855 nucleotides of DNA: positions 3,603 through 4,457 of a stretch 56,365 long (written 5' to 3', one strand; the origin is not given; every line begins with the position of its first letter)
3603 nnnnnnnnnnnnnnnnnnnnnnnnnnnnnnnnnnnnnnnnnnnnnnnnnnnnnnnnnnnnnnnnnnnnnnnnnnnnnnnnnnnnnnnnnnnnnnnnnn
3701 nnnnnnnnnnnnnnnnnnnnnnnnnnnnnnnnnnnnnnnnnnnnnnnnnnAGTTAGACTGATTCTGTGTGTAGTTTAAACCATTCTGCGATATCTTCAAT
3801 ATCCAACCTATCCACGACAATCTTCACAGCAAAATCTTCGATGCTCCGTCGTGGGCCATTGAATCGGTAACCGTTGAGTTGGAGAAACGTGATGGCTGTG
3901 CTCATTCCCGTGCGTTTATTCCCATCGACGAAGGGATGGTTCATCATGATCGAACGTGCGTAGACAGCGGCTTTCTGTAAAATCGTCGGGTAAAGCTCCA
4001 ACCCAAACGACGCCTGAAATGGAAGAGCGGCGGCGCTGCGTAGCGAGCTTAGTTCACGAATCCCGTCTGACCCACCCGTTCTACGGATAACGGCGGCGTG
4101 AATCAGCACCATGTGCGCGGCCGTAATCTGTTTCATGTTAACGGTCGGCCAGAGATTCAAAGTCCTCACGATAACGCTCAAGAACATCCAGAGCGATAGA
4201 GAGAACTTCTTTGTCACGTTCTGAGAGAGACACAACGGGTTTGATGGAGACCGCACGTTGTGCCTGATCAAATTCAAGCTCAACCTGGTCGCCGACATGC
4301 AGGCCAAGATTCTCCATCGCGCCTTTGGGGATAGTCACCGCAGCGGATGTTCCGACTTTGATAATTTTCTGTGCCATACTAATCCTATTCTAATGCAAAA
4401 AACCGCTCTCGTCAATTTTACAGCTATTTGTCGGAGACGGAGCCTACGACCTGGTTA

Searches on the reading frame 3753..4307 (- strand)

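Call 78: search_protein_families(library=pfam, proteins=[window:3753-4307:-], max_evalue=0.00001)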
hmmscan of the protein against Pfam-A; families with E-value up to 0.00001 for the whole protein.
window:3753-4307:- (184 aa): 1 family
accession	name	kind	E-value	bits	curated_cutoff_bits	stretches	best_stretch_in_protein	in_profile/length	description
PF02661.23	Fic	-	1.3e-16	61.6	24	1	61-142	2-93/93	Fic/DOC family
